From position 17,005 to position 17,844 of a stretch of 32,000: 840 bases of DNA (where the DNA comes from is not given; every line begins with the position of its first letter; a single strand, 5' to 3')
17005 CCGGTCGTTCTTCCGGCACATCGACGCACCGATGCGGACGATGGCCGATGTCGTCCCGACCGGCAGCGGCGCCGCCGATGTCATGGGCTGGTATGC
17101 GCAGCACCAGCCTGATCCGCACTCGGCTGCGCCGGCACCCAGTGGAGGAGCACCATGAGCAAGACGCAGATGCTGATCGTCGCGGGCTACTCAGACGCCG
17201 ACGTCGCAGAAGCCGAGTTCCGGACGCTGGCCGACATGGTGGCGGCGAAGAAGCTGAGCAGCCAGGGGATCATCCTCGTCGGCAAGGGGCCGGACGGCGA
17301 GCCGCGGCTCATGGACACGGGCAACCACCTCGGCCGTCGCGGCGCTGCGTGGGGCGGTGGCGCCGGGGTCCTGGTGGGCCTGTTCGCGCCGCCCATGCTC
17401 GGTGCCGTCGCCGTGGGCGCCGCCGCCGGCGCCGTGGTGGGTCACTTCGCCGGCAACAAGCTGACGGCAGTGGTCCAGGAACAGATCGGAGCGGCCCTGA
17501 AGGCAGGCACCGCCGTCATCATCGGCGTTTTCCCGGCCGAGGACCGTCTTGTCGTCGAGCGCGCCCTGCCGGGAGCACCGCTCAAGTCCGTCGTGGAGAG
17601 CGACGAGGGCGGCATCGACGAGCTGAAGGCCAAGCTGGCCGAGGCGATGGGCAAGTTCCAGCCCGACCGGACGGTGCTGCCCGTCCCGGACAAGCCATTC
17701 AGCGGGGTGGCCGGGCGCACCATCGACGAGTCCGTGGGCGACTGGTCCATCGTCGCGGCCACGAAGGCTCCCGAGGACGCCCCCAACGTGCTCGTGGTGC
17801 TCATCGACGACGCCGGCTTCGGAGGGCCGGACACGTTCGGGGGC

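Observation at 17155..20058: DUF1269-like glycine-zipper membrane module fused to the N-terminus of a cytoplasmic-type Cys sulfatase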

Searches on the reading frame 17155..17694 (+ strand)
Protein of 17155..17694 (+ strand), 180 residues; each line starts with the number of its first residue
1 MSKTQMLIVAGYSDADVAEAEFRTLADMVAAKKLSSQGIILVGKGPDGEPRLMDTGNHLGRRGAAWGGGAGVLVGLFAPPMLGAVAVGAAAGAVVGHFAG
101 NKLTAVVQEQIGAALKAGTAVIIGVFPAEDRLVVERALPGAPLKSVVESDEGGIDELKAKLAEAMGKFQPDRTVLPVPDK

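Call 19: search_protein_representatives(protein=window:17155-17694:+)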
Query: 180 residues. Proteins with E-value up to 0.001 (for the whole library): 621; up to 1e-10: 204; up to 1e-30: 22. The best 150 are listed.
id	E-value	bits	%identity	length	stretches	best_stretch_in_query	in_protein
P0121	5.6e-60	218.5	64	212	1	1-180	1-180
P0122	5.0e-51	189.4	52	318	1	7-180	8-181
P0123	9.0e-46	172.3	52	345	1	1-180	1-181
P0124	1.1e-45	172.1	51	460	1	7-179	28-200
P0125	2.1e-45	171.1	51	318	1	7-179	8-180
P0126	4.7e-44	166.7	51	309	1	7-180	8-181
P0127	1.7e-43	164.9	48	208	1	5-180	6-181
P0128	2.1e-43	164.6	51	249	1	2-180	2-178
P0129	4.7e-43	163.5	50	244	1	4-178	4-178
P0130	1.2e-42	162.1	51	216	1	7-179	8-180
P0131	4.2e-40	153.8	52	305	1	7-171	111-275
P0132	5.8e-40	153.4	49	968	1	7-180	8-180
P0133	1.2e-39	152.3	48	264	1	7-180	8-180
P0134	1.3e-35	139.3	48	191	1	7-170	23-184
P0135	6.8e-35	136.9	46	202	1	7-169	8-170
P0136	5.7e-34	133.9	46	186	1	2-167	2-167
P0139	1.3e-31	126.2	42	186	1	5-172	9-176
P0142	9.4e-31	123.4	44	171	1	4-167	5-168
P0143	3.4e-30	121.6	40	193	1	5-165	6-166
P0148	1.8e-28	116.0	43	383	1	6-165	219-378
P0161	9.3e-26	107.2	41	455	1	4-180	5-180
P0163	1.1e-25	107.0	44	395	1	4-180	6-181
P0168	8.2e-25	104.1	35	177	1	7-171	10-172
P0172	2.2e-24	102.7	43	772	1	6-180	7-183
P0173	7.8e-24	100.9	39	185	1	5-168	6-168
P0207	2.2e-19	86.4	39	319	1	2-175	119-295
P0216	8.3e-19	84.5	42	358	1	26-164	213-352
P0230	1.2e-17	80.7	31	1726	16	3-75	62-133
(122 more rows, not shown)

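Call 23: search_protein_families(library=pfam, proteins=[P0124, P0132, P0148, P0161, P0163, P0172, P0230, P0207, P0216, P0136], max_evalue=0.001)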
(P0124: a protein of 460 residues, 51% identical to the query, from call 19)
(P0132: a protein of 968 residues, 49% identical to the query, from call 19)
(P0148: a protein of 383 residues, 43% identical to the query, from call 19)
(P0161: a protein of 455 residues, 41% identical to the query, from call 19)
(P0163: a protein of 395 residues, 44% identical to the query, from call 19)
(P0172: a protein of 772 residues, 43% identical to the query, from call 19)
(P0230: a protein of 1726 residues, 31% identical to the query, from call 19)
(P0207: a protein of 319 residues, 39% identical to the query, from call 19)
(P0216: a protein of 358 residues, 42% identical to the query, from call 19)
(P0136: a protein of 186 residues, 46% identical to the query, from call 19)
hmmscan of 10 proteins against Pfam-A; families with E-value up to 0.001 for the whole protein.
P0124 (460 aa): 2 families
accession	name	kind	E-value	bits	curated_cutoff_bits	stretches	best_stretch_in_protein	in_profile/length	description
PF00884.28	Sulfatase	-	7.2e-26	91.6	25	1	231-425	1-153/301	Sulfatase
PF06897.17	DUF1269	-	1.8e-11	44.7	26.9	1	87-168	3-83/100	Protein of unknown function (DUF1269)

P0132 (968 aa): 3 families
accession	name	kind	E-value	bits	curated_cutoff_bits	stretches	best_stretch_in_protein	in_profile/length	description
PF00884.28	Sulfatase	-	8.3e-65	219.5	25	1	210-631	1-301/301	Sulfatase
PF06897.17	DUF1269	-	3.1e-08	34.3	26.9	1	67-147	3-84/100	Protein of unknown function (DUF1269)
PF16347.10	SGSH_C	-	1.1e-06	29.3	29.3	1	593-645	16-67/154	N-sulphoglucosamine sulphohydrolase, C-terminal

P0148 (383 aa): 2 families
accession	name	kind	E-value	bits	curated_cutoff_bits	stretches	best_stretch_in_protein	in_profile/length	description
PF06897.17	DUF1269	-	6.5e-09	36.5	26.9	1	277-354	1-78/100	Protein of unknown function (DUF1269)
PF13488.11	Gly-zipper_Omp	-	0.00083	19.7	25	0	276-316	2-42/46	Glycine zipper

P0161 (455 aa): 1 family
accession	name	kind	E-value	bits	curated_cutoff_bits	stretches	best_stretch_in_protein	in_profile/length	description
PF06897.17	DUF1269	-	1e-05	26.2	26.9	1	68-129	4-65/100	Protein of unknown function (DUF1269)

P0163 (395 aa): 0 families

P0172 (772 aa): 1 family
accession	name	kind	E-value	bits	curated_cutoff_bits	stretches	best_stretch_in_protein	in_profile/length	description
PF00884.28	Sulfatase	-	7.3e-43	147.4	25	1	218-639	5-301/301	Sulfatase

P0230 (1726 aa): 0 families

P0207 (319 aa): 1 family
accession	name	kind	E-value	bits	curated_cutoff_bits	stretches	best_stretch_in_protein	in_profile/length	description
PF06897.17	DUF1269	-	0.00012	22.7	26.9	1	184-230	3-49/100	Protein of unknown function (DUF1269)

P0216 (358 aa): 1 family
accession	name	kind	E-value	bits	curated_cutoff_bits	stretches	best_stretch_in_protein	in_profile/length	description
PF06897.17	DUF1269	-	1.4e-06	28.9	26.9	1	253-346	3-96/100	Protein of unknown function (DUF1269)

P0136 (186 aa): 1 family
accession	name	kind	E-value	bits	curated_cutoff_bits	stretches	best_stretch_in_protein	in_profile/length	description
PF06897.17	DUF1269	-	9.9e-13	48.7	26.9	1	66-143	3-80/100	Protein of unknown function (DUF1269)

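Call 24: list_cluster_members(proteins=[P0132, P0172, P0136, P0139, P0142, P0143, P0168, P0230, P0161, P0148])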
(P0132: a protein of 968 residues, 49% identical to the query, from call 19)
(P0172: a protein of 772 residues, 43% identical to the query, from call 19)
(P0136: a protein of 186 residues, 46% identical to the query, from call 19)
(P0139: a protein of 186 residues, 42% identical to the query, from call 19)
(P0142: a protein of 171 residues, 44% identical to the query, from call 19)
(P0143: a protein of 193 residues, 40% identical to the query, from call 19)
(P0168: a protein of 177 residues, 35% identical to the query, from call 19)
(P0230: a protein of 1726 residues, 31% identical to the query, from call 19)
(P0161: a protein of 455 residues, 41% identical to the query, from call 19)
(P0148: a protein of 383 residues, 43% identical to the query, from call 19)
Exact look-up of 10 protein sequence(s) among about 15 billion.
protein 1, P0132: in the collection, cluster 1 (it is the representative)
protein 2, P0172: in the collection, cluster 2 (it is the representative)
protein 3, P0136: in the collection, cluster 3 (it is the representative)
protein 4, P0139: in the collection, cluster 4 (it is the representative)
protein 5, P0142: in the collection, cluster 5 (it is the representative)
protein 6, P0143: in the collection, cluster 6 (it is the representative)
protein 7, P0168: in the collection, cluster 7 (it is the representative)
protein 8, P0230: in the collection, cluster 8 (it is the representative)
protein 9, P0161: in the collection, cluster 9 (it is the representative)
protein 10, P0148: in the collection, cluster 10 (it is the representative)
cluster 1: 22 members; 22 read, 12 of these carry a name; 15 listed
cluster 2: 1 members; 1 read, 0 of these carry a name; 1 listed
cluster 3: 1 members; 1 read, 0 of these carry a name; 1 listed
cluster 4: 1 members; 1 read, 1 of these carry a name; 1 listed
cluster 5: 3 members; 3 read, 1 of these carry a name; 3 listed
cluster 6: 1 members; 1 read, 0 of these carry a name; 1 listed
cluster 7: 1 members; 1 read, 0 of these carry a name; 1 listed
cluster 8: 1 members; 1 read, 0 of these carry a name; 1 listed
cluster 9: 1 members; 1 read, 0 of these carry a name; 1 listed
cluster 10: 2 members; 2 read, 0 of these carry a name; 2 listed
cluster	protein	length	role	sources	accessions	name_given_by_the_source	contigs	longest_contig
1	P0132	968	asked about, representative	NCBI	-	-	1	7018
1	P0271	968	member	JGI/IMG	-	arylsulfatase A-like enzyme/uncharacterized membrane protein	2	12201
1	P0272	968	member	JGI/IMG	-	arylsulfatase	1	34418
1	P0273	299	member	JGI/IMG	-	arylsulfatase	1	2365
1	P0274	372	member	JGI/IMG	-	arylsulfatase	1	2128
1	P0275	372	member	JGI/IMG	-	arylsulfatase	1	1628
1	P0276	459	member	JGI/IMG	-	arylsulfatase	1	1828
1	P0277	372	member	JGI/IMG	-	arylsulfatase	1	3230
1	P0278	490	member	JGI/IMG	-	arylsulfatase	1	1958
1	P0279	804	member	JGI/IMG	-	arylsulfatase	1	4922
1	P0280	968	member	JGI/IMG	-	arylsulfatase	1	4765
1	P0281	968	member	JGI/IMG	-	arylsulfatase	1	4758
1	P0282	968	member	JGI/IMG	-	arylsulfatase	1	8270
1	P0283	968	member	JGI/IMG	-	-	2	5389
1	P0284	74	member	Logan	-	-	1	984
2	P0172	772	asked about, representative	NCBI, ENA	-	-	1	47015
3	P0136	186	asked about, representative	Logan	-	-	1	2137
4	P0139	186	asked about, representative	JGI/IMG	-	uncharacterized membrane protein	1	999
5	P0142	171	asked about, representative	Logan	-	-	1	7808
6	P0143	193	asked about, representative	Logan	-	-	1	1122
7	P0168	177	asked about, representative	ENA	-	-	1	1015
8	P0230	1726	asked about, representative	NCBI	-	-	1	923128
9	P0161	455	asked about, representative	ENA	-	-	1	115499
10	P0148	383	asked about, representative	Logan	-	-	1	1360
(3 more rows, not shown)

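Call 26: find_homologous_proteins(query=P0136, max_evalue=0.001)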
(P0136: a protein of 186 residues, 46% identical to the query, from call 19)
Query P0136 (186 aa): 1502 proteins with E <= 0.001 among 6059 candidates; the best 120 are listed.
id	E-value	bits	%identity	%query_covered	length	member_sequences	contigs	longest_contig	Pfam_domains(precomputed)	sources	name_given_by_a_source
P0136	2.0e-110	385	100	100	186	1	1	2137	PF06897.18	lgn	-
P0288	4.6e-80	286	86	89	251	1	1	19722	PF06897.18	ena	-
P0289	1.7e-71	258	74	89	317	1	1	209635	PF06897.18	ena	-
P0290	1.0e-68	249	79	84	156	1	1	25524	PF06897.18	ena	-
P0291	4.3e-68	247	73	89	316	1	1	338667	PF06897.18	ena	-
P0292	1.8e-67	245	83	77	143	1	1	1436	PF06897.18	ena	-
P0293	6.5e-67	243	73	89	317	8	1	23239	PF06897.18,PF00884.29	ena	-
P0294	2.8e-66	241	73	89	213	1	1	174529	PF06897.18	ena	-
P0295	7.5e-66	240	72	89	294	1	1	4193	PF06897.18,PF00884.29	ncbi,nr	ncbi:MAG TPA: sulfatase-like hydrolase/transferase, partial [Thermoleophilia bacterium]|nr:sulfatase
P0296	8.0e-66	240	70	89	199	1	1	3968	PF06897.18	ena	-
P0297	2.1e-65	238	71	89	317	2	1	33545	PF06897.18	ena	-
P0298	2.2e-65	238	68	89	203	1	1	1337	PF06897.18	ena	-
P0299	2.8e-65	238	72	89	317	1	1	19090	PF06897.18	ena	-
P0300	8.7e-65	236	67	89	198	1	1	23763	PF06897.18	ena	-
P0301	1.6e-64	235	68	89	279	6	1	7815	PF06897.18,PF00884.29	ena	-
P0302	1.8e-64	235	70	88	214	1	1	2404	PF06897.18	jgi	jgi:uncharacterized membrane protein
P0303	2.4e-64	235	66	89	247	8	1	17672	PF06897.18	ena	-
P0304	9.7e-64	233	76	78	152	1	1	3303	PF06897.18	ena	-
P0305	2.1e-63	232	69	89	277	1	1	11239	PF06897.18,PF00884.29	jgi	jgi:uncharacterized membrane protein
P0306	2.1e-63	232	73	81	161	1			PF06897.18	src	-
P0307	2.1e-63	232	69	89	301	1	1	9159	PF06897.18,PF00884.29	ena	-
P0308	9.2e-63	230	70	89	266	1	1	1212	PF06897.18,PF00884.29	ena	-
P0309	1.8e-62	229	71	81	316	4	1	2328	PF06897.18,PF00884.29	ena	-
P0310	3.6e-62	228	67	89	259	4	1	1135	PF06897.18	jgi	-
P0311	6.4e-62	227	66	88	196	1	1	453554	PF06897.18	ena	-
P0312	2.0e-61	225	66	89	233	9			PF06897.18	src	-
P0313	2.1e-61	225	70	86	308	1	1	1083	PF06897.18,PF00884.29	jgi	-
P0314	2.6e-61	225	67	89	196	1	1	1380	PF03544.20,PF06897.18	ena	-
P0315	3.5e-61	224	71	82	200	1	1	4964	PF06897.18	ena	-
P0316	4.1e-61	224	76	80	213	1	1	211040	PF06897.18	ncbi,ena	-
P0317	9.0e-61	223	70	83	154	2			PF06897.18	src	-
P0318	1.1e-60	223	68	80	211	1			PF06897.18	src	-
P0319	2.2e-60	222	67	89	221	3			PF06897.18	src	-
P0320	2.3e-60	222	68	89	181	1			PF06897.18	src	-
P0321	3.9e-60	221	69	87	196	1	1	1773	PF06897.18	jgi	jgi:uncharacterized membrane protein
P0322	4.3e-60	221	63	89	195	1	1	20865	PF06897.18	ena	-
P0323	5.2e-60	221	68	82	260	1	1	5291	PF06897.18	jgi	jgi:uncharacterized membrane protein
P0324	5.6e-60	221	64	89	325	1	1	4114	PF06897.18,PF00884.29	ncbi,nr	ncbi:MAG TPA: sulfatase-like hydrolase/transferase, partial [Acidimicrobiales bacterium]|nr:sulfatas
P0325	3.0e-59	218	64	81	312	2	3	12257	PF06897.18,PF00884.29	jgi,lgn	jgi:uncharacterized membrane protein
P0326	1.3e-58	216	66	89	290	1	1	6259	PF06897.18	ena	-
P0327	1.4e-58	216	71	77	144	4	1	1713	PF06897.18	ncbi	ncbi:MAG: DUF1269 domain-containing protein, partial [Actinomycetes bacterium]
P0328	2.7e-58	215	65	82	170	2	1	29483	PF06897.18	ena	-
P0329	3.7e-58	215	70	86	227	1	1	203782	PF06897.18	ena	-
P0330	4.7e-58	214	65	82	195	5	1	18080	PF06897.18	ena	-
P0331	5.3e-57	211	70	81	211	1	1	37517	PF06897.18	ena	-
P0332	5.5e-57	211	62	89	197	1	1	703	PF06897.18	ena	-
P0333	1.2e-56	210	68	86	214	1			PF06897.18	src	-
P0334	2.3e-56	209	65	86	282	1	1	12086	PF06897.18,PF00884.29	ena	-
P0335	2.4e-56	209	68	83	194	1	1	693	PF06897.18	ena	-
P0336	3.4e-56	208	65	86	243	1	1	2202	PF06897.18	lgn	-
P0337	5.2e-56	208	62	89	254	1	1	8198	PF06897.18,PF00884.29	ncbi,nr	ncbi:MAG TPA: DUF1269 domain-containing protein, partial [Ktedonobacteraceae bacterium]|nr:DUF1269 d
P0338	5.3e-56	208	63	86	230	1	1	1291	PF06897.18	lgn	-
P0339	7.6e-56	207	69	81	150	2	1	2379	PF06897.18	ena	-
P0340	9.4e-56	207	62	93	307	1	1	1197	PF06897.18,PF00884.29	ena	-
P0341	1.0e-55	207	81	66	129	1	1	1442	PF06897.18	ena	-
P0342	3.0e-55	205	75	75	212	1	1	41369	PF06897.18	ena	-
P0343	4.2e-55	205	61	89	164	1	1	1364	PF06897.18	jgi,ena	-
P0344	6.0e-55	204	65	81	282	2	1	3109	PF06897.18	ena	-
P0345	9.4e-55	203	62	92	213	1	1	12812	PF06897.18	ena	-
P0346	1.0e-54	203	85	63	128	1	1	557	PF06897.18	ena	-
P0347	1.1e-54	203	67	86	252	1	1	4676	PF06897.18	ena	-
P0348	1.5e-54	203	65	89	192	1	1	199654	PF06897.18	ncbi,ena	-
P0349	2.4e-54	202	65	86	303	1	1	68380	PF06897.18,PF00884.29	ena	-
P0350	6.3e-54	201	63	86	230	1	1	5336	PF06897.18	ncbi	ncbi:MAG: DUF1269 domain-containing protein, partial [Nitrososphaerales archaeon]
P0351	2.6e-53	199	66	86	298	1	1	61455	PF06897.18,PF00884.29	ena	-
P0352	3.0e-53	199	61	91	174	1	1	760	PF06897.18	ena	-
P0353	3.8e-53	198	65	84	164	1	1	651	PF06897.18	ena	-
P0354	3.9e-53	198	72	73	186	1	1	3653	PF06897.18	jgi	-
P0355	6.0e-53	198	69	75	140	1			PF06897.18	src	-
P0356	7.1e-53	197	66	80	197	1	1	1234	PF06897.18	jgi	-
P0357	8.2e-53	197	67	78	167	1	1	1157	PF06897.18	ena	-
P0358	1.3e-52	197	60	89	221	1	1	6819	PF06897.18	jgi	jgi:uncharacterized membrane protein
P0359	1.4e-52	196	57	95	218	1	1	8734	PF06897.18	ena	-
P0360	2.2e-52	196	65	86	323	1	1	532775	PF06897.18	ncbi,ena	-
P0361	4.0e-52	195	61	86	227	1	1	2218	PF06897.18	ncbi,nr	ncbi:MAG: DUF1269 domain-containing protein, partial [Anaerolineae bacterium]|nr:DUF1269 domain-cont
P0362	4.2e-52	195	60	87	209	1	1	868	PF06897.18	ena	-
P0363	6.2e-52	194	67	74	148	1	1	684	PF06897.18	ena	-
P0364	1.1e-51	194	64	86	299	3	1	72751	PF06897.18,PF00884.29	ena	-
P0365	2.4e-51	192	60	89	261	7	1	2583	PF06897.18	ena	-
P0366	2.8e-51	192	60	89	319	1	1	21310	PF06897.18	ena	-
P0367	3.1e-51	192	64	86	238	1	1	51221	PF06897.18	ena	-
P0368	4.1e-51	192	64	74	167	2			PF06897.18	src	-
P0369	2.1e-50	189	59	87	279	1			PF06897.18,PF00884.29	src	-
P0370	2.1e-50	189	67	76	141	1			PF06897.18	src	-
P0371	3.1e-50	189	68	68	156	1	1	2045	PF06897.18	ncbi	-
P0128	3.7e-50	189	59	89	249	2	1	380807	PF06897.18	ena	-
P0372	5.3e-50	188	58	87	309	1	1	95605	PF06897.18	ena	-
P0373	6.2e-50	188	70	70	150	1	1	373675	PF06897.18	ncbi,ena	-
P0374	1.1e-49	187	61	79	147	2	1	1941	PF06897.18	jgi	-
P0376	1.8e-49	186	77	62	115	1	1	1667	PF06897.18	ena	-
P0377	2.2e-49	186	60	87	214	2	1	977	PF06897.18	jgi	-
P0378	2.4e-49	186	58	89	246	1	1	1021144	PF06897.18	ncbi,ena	-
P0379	2.6e-49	186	54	98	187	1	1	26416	PF06897.18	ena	-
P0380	2.8e-49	186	55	92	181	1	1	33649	PF06897.18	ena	-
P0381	5.5e-49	185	58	86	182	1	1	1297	PF06897.18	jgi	jgi:uncharacterized membrane protein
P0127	6.0e-49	185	56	89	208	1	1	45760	PF06897.18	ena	-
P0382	6.4e-49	184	53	96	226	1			PF06897.18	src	-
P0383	7.0e-49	184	69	68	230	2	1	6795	PF06897.18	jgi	-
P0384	8.5e-49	184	58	87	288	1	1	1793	PF06897.18,PF00884.29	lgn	-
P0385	8.5e-49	184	57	87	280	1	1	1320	PF06897.18,PF00884.29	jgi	-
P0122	1.0e-48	184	57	87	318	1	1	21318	PF06897.18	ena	-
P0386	1.3e-48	183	66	75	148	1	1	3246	PF06897.18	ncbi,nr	ncbi:MAG TPA: DUF1269 domain-containing protein, partial [Anaerolineae bacterium]|nr:DUF1269 domain-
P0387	1.5e-48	183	56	89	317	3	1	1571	PF06897.18,PF00884.29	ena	-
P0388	2.7e-48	182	54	97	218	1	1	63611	PF06897.18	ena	-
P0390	3.5e-48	182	56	87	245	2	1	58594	PF06897.18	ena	-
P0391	4.4e-48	182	55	87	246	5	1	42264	PF06897.18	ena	-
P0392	5.7e-48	181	61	80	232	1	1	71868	PF06897.18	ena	-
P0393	7.5e-48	181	57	87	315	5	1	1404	PF06897.18,PF00884.29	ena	-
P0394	7.7e-48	181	53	94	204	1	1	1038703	PF06897.18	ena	-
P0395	8.3e-48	181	52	96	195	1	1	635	PF06897.18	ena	-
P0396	9.1e-48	181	60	88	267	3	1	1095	PF06897.18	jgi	-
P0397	1.0e-47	181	64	74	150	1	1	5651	PF06897.18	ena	-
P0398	1.2e-47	180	56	89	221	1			PF06897.18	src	-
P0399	1.5e-47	180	56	87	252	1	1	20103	PF06897.18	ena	-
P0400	1.9e-47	180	55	87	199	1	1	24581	PF06897.18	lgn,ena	-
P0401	2.2e-47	179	58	86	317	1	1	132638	PF06897.18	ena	-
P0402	2.7e-47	179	55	88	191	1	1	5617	PF06897.18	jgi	jgi:arylsulfatase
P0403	2.8e-47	179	62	74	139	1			PF06897.18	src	-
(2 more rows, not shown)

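Call 38: search_protein_families(library=pfam, proteins=[window:17155-17694:+, P0142, P0173], max_evalue=0.01)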
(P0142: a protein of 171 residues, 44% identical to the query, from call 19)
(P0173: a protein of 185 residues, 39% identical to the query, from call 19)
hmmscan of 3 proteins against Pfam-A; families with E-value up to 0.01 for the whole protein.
window:17155-17694:+ (180 aa): 2 families
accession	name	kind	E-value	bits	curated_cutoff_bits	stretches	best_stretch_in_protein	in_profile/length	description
PF06897.17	DUF1269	-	3.1e-09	37.5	26.9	1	64-141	1-78/100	Protein of unknown function (DUF1269)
PF04306.18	DUF456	-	0.0015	19.3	29.4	1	60-126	59-118/139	Protein of unknown function (DUF456)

P0142 (171 aa): 2 families
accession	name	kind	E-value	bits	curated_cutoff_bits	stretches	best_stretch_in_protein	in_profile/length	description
PF06897.17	DUF1269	-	6.5e-08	33.3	26.9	1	67-153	3-88/100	Protein of unknown function (DUF1269)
PF04306.18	DUF456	-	0.00088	20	29.4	1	61-126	58-125/139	Protein of unknown function (DUF456)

P0173 (185 aa): 1 family
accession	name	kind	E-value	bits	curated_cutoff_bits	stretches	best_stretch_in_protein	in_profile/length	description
PF06897.17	DUF1269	-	5e-09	36.8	26.9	1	65-158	2-96/100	Protein of unknown function (DUF1269)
